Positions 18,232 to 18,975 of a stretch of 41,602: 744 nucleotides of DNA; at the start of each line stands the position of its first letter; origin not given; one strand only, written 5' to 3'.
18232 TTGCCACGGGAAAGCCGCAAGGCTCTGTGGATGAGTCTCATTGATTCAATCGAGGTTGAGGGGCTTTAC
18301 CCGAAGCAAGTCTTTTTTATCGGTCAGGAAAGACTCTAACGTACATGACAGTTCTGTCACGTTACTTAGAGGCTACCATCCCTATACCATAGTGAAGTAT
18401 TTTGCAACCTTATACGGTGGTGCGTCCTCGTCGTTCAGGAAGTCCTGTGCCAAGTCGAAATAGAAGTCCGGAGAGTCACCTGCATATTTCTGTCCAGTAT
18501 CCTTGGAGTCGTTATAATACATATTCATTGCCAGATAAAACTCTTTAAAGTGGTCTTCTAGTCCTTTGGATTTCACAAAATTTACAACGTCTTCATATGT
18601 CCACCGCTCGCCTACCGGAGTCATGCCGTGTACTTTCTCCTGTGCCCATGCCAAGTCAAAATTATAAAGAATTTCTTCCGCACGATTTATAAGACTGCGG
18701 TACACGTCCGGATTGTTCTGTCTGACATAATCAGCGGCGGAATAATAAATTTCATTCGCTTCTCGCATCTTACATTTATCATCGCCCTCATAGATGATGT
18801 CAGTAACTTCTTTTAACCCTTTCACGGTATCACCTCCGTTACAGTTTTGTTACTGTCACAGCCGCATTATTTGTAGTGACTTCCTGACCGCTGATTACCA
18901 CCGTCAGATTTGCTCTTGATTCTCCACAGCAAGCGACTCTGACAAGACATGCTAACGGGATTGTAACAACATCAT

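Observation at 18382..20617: Terminator-insulated five-gene orphan module (P/Q/M-rich, Cys-cluster and BclA-C/C1q-like proteins) between the late operon and the integrase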

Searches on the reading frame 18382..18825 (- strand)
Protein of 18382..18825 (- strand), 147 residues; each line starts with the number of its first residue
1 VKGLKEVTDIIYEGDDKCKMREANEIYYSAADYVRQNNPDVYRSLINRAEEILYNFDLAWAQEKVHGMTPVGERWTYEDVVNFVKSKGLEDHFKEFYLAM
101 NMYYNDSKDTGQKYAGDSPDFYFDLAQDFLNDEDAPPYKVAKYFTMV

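Call 5: search_protein_families(library=pfam, proteins=[window:18382-18825:-], max_evalue=1)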
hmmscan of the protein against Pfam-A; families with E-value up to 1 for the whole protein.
window:18382-18825:- (147 aa): 2 families
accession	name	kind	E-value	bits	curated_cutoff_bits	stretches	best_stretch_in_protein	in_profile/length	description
PF25223.1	DUF7841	-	2.3e-10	41.1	25.2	1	56-144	31-113/114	Domain of unknown function (DUF7841)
PF03615.21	GCM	-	0.088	13.2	25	1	58-94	93-129/140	GCM motif protein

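Call 6: search_protein_families(library=phrogs, proteins=[window:18382-18825:-], max_evalue=1)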
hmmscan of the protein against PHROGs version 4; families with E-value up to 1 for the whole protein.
window:18382-18825:- (147 aa): 2 families
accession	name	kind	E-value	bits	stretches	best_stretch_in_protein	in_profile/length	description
phrog_14190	-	unknown function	0.046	14.6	1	4-79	66-145/219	-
phrog_21794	-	unknown function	0.073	14.1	1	78-97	55-74/78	-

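Call 35: search_protein_families(library=padloc, proteins=[window:18382-18825:-], max_evalue=1)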
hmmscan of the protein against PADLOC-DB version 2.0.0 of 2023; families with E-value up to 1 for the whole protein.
window:18382-18825:- (147 aa): 0 families

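Call 36: search_protein_families(library=ncbifam, proteins=[window:18382-18825:-], max_evalue=1)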
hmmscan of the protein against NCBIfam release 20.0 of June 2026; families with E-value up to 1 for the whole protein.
window:18382-18825:- (147 aa): 0 families

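Call 48: find_homologous_proteins(query=window:18382-18825:-, max_evalue=0.001)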
Query window:18382-18825:- (147 aa): 4 proteins with E <= 0.001 among 13 candidates.
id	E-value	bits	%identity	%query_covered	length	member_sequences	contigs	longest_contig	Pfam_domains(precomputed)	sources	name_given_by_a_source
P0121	2.9e-95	335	100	100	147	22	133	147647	PF25223.2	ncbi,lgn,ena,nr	nr:MAG TPA: hypothetical protein [Caudoviricetes sp.] DAH13087.1 MAG TPA: hypothetical protein [Caud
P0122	1.4e-72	261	76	100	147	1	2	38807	PF25223.2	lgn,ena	-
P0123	3.6e-51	191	56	100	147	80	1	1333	PF25223.2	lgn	-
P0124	1.9e-27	114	50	71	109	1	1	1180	PF25223.2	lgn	-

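Call 49: find_encoding_contigs(protein=P0121, flank=10000, max_places=4)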
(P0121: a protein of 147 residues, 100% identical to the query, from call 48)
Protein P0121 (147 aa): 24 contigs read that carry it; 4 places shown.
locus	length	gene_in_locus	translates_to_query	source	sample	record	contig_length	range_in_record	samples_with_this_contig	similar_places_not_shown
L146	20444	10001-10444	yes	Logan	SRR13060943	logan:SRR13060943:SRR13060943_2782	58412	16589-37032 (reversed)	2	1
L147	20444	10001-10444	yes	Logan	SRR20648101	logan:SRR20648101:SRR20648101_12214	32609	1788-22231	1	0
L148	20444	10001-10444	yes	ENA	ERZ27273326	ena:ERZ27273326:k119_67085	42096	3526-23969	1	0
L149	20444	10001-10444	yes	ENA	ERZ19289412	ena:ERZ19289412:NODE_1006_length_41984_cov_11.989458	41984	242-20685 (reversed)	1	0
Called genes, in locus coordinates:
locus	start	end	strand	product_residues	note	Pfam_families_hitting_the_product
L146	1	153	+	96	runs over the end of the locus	PF04688:Holin_SPP1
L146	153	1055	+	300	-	PF01510:Amidase_2, PF01471:PG_binding_1 (faint)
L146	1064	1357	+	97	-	-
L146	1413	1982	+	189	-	-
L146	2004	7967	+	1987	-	-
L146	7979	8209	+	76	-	PF04545:Sigma70_r4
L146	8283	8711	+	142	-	-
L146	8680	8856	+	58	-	-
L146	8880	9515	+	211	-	-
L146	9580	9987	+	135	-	-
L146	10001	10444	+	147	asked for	PF25223:DUF7841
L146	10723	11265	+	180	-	PF03602:Cons_hypoth95, PF05175:MTS, PF02086:MethyltransfD12 (faint), PF13649:Methyltransf_25 (weak), PF13847:Methyltransf_31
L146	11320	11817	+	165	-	PF01467:CTP_transf_like, PF08218:Citrate_ly_lig (weak)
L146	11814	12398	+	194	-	-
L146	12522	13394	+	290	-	-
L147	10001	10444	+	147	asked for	PF25223:DUF7841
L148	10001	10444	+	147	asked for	PF25223:DUF7841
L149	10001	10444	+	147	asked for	PF25223:DUF7841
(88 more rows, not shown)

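Call 54: find_homologous_proteins(query=A5, max_evalue=0.001)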
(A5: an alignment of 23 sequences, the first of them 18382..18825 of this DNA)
Query A5 (23 sequences) (147 aa, profile of the alignment): 261 proteins with E <= 0.001 among 816 candidates; the best 120 are listed.
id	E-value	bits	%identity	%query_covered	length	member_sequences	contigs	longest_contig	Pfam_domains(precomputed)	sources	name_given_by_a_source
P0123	5.0e-36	142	56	100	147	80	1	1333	PF25223.2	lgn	-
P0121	6.1e-36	142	100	100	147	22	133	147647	PF25223.2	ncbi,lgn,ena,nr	nr:MAG TPA: hypothetical protein [Caudoviricetes sp.] DAH13087.1 MAG TPA: hypothetical protein [Caud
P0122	2.8e-33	133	76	100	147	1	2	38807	PF25223.2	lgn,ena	-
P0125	4.4e-32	130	26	44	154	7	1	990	PF25223.2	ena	-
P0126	2.0e-31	127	26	44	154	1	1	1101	PF25223.2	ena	-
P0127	3.2e-31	127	28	52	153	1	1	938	PF25223.2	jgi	jgi:hypothetical protein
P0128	2.7e-30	124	21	44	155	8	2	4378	PF25223.2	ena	-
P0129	3.5e-30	123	27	44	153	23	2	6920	PF25223.2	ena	-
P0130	4.4e-30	123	25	43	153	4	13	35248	PF25223.2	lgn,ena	-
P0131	4.5e-30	123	22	68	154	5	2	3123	PF25223.2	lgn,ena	-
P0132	4.6e-30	123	21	44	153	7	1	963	PF25223.2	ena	-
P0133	6.0e-30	123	25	44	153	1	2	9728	PF25223.2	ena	-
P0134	1.1e-29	122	26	79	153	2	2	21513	PF25223.2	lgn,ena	-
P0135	2.5e-29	121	25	69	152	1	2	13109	PF25223.2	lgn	-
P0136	5.4e-29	119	28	43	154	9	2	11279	PF25223.2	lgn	-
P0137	5.4e-29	119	24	52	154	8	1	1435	PF25223.2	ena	-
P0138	5.9e-29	119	23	43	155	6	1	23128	PF25223.2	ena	-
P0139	7.9e-29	119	28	43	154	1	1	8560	PF25223.2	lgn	-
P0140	8.1e-29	119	30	47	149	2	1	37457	PF25223.2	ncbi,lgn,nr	ncbi:MAG: hypothetical protein LUH05_04210 [Candidatus Gastranaerophilales bacterium]|nr:hypothetica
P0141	1.4e-28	118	28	52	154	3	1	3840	PF25223.2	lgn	-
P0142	2.1e-28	118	27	52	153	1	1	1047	PF25223.2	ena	-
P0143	3.2e-28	117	28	44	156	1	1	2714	PF25223.2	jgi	jgi:hypothetical protein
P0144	3.3e-28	117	29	45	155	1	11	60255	PF25223.2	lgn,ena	-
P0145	3.9e-28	117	33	33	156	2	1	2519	PF25223.2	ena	-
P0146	5.7e-28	116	26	88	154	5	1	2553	PF25223.2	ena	-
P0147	6.5e-28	116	26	44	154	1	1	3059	PF25223.2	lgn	-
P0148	6.6e-28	116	25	61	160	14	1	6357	PF25223.2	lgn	-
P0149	7.0e-28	116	25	68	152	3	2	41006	PF25223.2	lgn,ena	-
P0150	7.6e-28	116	23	44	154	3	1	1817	PF25223.2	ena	-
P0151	8.6e-28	116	29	45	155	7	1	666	PF25223.2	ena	-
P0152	9.4e-28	115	-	-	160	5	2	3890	PF25223.2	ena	-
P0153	9.8e-28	115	28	54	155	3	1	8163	PF25223.2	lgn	-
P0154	1.1e-27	115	28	54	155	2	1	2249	PF25223.2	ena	-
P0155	1.1e-27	115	26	46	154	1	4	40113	PF25223.2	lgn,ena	-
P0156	1.2e-27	115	21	68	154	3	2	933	PF25223.2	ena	-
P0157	1.3e-27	115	-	-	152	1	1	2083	PF25223.2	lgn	-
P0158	1.3e-27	115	28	54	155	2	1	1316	PF25223.2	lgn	-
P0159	1.5e-27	115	30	44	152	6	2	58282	PF25223.2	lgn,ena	-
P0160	1.9e-27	114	-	-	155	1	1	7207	PF25223.2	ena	-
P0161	2.2e-27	114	-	-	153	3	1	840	PF25223.2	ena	-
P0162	2.6e-27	114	26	43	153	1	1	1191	PF25223.2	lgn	-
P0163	2.8e-27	114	29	43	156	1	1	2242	PF25223.2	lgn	-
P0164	3.2e-27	114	24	52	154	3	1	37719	PF25223.2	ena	-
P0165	3.3e-27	114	23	54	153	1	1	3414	PF25223.2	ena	-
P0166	3.8e-27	113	28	43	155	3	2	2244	PF25223.2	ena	-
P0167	3.9e-27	113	28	52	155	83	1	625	PF25223.2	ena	-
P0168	4.3e-27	113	-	-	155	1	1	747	PF25223.2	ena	-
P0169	4.5e-27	113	25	52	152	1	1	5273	PF25223.2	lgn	-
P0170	4.6e-27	113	-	-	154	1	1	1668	PF25223.2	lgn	-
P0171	4.8e-27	113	-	-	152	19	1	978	PF25223.2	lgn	-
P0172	4.8e-27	113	25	54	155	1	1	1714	PF25223.2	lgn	-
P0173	5.5e-27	113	25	52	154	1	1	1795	PF25223.2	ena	-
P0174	6.5e-27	113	40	10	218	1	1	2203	PF25223.2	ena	-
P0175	6.6e-27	113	25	52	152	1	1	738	PF25223.2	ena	-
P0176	7.2e-27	113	24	68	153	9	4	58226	PF25223.2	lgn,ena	-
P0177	7.5e-27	113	22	52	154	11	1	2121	PF25223.2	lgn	-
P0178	7.6e-27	113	28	43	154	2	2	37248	PF25223.2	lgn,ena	-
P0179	7.9e-27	112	-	-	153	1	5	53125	PF25223.2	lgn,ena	-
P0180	8.0e-27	112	26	43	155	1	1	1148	PF25223.2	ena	-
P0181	8.0e-27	112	24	68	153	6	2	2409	PF25223.2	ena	-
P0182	8.2e-27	112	32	52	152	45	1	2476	PF25223.2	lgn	-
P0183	8.5e-27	112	26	54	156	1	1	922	PF25223.2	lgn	-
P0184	8.7e-27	112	24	52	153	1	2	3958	PF25223.2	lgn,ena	-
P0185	8.7e-27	112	28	45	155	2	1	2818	PF25223.2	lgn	-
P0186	1.0e-26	112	25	52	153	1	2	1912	PF25223.2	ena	-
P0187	1.1e-26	112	30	52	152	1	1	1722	PF25223.2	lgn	-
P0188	1.1e-26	112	27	52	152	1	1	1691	PF25223.2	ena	-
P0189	1.1e-26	112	22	78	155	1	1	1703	PF25223.2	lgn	-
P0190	1.2e-26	112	25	52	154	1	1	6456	PF25223.2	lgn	-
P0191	1.4e-26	112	25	52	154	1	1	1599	PF25223.2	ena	-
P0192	1.5e-26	112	23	52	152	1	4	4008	PF25223.2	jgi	jgi:hypothetical protein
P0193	1.7e-26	111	28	52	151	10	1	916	PF25223.2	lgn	-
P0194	1.7e-26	111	21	82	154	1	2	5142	PF25223.2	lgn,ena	-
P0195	1.8e-26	111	25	54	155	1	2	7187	PF25223.2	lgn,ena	-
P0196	1.8e-26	111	-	-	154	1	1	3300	PF25223.2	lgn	-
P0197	1.8e-26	111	24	80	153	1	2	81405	PF25223.2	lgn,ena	-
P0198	1.9e-26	111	44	12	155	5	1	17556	PF25223.2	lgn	-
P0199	1.9e-26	111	25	54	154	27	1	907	PF25223.2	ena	-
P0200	1.9e-26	111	23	52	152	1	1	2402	PF25223.2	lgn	-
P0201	2.4e-26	111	-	-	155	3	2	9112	PF25223.2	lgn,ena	-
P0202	2.6e-26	111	25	54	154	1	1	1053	PF25223.2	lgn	-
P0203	2.8e-26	111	30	44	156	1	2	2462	PF25223.2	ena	-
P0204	2.9e-26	111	-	-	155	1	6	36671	PF25223.2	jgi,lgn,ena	jgi:hypothetical protein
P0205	3.0e-26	111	-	-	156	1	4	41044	PF25223.2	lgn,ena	-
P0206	3.0e-26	111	23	52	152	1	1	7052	PF25223.2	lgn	-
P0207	3.0e-26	111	26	54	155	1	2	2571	PF25223.2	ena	-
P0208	3.1e-26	111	23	52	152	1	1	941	PF25223.2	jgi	jgi:hypothetical protein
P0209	3.2e-26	110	22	54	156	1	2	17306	PF25223.2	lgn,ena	-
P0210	3.3e-26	110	-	-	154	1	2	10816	PF25223.2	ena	-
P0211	3.4e-26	110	-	-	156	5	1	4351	PF25223.2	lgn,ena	-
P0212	3.4e-26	110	22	52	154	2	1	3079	PF25223.2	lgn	-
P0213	3.6e-26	110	25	54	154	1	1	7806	PF25223.2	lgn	-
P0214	3.6e-26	110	28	54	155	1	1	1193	PF25223.2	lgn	-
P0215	3.6e-26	110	29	45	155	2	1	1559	PF25223.2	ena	-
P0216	3.9e-26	110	23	52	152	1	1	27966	PF25223.2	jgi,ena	-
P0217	4.4e-26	110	25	54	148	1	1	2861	PF25223.2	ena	-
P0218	4.4e-26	110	-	-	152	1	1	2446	PF25223.2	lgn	-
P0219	4.6e-26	110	30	51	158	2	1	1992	PF25223.2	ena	-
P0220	5.1e-26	110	-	-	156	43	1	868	PF25223.2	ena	-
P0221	5.4e-26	110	27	54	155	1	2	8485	PF25223.2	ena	-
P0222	5.4e-26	110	-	-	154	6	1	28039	PF25223.2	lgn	-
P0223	6.0e-26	110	23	43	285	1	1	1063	PF25223.2,PF04055.28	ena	-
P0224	6.2e-26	110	-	-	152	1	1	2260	PF25223.2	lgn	-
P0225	6.2e-26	110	21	43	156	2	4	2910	PF25223.2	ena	-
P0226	6.8e-26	109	33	52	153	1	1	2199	PF25223.2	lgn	-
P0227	6.9e-26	109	28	52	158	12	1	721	PF25223.2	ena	-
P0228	7.4e-26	109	-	-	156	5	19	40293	PF25223.2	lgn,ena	-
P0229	7.5e-26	109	24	52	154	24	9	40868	PF25223.2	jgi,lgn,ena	-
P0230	7.5e-26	109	27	54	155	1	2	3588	PF25223.2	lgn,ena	-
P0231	7.7e-26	109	-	-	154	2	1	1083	PF25223.2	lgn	-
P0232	8.4e-26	109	25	54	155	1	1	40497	PF25223.2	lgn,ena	-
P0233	9.1e-26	109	31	44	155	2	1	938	PF25223.2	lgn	-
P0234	9.4e-26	109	22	43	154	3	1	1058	PF25223.2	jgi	jgi:hypothetical protein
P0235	9.6e-26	109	27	54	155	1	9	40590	PF25223.2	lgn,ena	-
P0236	1.1e-25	109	32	39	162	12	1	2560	PF25223.2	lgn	-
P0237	1.1e-25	109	25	80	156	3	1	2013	PF25223.2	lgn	-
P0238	1.1e-25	109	22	52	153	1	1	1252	PF25223.2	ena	-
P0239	1.1e-25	109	23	51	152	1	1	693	PF25223.2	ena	-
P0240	1.2e-25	109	23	43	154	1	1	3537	PF25223.2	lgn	-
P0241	1.2e-25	109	22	52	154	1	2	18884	PF25223.2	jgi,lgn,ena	-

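Call 55: search_solved_structures(query=A5, max_evalue=10)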
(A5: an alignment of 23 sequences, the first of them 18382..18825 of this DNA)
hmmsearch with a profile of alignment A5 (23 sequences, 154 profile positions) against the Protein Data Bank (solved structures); distinct sequences matched with E-value up to 10: 5.
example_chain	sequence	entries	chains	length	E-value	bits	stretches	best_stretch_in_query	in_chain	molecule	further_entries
1q10_A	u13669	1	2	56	0.41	14.2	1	57-90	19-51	Immunoglobulin G binding protein G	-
5h7c_A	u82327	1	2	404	1.2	12.7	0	8-94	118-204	Immunoglobulin G-binding protein A, DHR14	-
5cwh_A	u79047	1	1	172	1.3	12.6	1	8-92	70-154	Designed helical repeat protein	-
5h78_A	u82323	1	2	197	2.7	11.5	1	8-91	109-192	cAMP-dependent protein kinase type II-alpha regulatory subunit,DHR14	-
5cwb_A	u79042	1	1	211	8.7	9.9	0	7-42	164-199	Designed helical repeat protein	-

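Call 64: predict_structure(alignment_id=A6)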
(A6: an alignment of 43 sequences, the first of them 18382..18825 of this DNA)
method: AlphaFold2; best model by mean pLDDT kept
length: 147 residues; sequences in the alignment: 43
mean_pLDDT: 85.6   pTM: 0.69
mean pLDDT of the five models: 85.6, 85.1, 81.8, 69.4, 59.8
residues with pLDDT >= 90: 65; 70-90: 68; 50-70: 13; < 50: 1
segments of 3 or more residues with pLDDT < 50: none
pLDDT, mean of each block of 10 residues (from residue 1): 81 83 87 95 86 79 91 95 94 91 89 81 91 69 65
secondary structure, 60 per line:
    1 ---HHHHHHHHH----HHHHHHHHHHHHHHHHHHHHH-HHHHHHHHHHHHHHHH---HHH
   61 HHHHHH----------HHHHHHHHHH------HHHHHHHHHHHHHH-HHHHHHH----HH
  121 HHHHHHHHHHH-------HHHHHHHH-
elements in order: H4-12 H17-37 H39-54 H58-66 H77-86 H93-106 H108-114 H119-131 H139-146

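Call 67: fold_search(model_id=the predicted structure, library=pdb)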
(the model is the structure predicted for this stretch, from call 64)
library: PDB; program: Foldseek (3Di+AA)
matches with E <= 10: 47; with E <= 0.001: 0
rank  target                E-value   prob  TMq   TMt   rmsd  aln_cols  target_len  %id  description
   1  3umg_G                2.7e+00  0.15  0.23  0.16   9.2        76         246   17  Crystal Structure of the Defluorinating L-2-Haloacid Dehalogenase Rha0230 (released 2012-11-14)
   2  3umg_E                3.4e+00  0.14  0.23  0.16   9.2        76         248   17  Crystal Structure of the Defluorinating L-2-Haloacid Dehalogenase Rha0230 (released 2012-11-14)
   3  7lh7_A                3.6e+00  0.04  0.18  0.17  15.1       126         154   13  Crystal structure of BCL-XL in complex with a benzothiazole-based inhibitor (released 2021-06-23)
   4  7ae8_C                4.0e+00  0.04  0.17  0.18  16.8       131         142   14  Crystal structure of HEPN(R102A) toxin (released 2020-12-30)
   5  9qvl                  4.0e+00  0.04  0.17  0.10  18.0       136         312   14  Crystal structure of the CtaG_C11A variant from Ruminiclostridium cellulolyticum (P2(1)2(1)2(1)-small) (released 2025-10-01)
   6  3ltl_A                4.2e+00  0.06  0.23  0.18  16.3       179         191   11  Crystal structure of human BIG1 Sec7 domain (released 2011-04-13)
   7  5ihy_B                4.5e+00  0.06  0.19  0.15  16.1       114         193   18  The crystal structure of Bacillus subtilis SeMet-YpgQ (released 2016-04-27)
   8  6vwc_B                4.5e+00  0.04  0.18  0.19  15.0       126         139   14  Crystal structure of Bcl-xL in complex with tetrahydroisoquinoline-pyridine based inhibitors (released 2020-10-21)
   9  5xuz_A                4.5e+00  0.02  0.14  0.03  16.0       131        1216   16  Crystal structure of Lachnospiraceae bacterium ND2006 Cpf1 in complex with crRNA and target DNA (CCCA PAM) (released 2017-08-09)
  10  3umg_A                4.7e+00  0.11  0.23  0.16   9.2        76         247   17  Crystal Structure of the Defluorinating L-2-Haloacid Dehalogenase Rha0230 (released 2012-11-14)
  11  3umg_D                4.7e+00  0.11  0.23  0.16   9.2        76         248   17  Crystal Structure of the Defluorinating L-2-Haloacid Dehalogenase Rha0230 (released 2012-11-14)
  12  3kkd_B                4.7e+00  0.02  0.16  0.13  18.1       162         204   12  Structure of a putative tetr transcriptional regulator (pa3699) from pseudomonas aeruginosa pa01 (released 2009-12-15)
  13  5wa3_B                5.0e+00  0.04  0.20  0.11  15.3       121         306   12  Pyridine synthase, TbtD, from thiomuracin biosynthesis (released 2017-11-22)
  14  7lh7_B                5.6e+00  0.03  0.18  0.19  16.8       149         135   12  Crystal structure of BCL-XL in complex with a benzothiazole-based inhibitor (released 2021-06-23)
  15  3m1m                  5.6e+00  0.03  0.16  0.10  12.3       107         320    9  Crystal structure of the primase-polymerase from Sulfolobus islandicus (released 2010-06-16)
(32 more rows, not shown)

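Call 69: fold_search(model_id=the predicted structure, library=viral)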
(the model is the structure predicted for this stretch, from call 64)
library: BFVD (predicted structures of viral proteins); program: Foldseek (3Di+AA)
matches with E <= 10: 93; with E <= 0.001: 9
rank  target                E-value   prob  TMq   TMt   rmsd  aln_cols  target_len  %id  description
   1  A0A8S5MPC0            4.5e-09  1.00  0.80  0.81   2.6       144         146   30  DUF7841 domain-containing protein [Podoviridae sp. ctoqT5]
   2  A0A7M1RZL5            7.9e-06  1.00  0.61  0.54   8.5       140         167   20  DUF7841 domain-containing protein [uncultured phage cr118_1]
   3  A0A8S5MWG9            1.9e-05  1.00  0.56  0.56  11.2       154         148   25  DUF7841 domain-containing protein [Caudovirales sp. ctUL28]
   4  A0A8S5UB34            2.6e-05  1.00  0.60  0.38   1.7       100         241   30  DUF7841 domain-containing protein [Siphoviridae sp. ct8Cp41]
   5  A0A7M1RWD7            2.0e-04  1.00  0.59  0.40  12.5       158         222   20  DUF7841 domain-containing protein [uncultured phage cr10_1]
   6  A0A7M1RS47            2.6e-04  1.00  0.56  0.55   3.9       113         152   24  RNA polymerase sigma factor/ubiquitin-like protein [uncultured phage cr6_1]
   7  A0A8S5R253            2.9e-04  1.00  0.47  0.42  11.9       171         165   17  DUF7841 domain-containing protein [Siphoviridae sp. ctXX925]
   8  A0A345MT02            4.8e-04  1.00  0.55  0.49  11.3       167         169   22  DUF7841 domain-containing protein [crAssphage sp. isolate ctbg_1]
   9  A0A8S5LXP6            8.2e-04  1.00  0.59  0.31   4.4       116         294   22  DUF7841 domain-containing protein [CrAss-like virus sp. ctRQZ5]
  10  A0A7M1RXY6            2.3e-03  1.00  0.55  0.42   8.5       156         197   17  DUF7841 domain-containing protein [uncultured phage cr111_1]
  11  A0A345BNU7            7.7e-02  1.00  0.45  0.31   5.8       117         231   20  (no name in the UniProt tables at hand)
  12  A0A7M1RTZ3            1.3e-01  0.99  0.49  0.45   6.5       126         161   17  DUF7841 domain-containing protein [uncultured phage cr7_1]
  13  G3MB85                8.5e-01  0.07  0.17  0.07  23.7       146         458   16  Gp15 [Bacillus phage G]
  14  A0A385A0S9            2.0e+00  0.10  0.20  0.24  15.8       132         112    9  (no name in the UniProt tables at hand)
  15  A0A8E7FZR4            2.0e+00  0.06  0.18  0.18  13.9       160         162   14  (no name in the UniProt tables at hand)
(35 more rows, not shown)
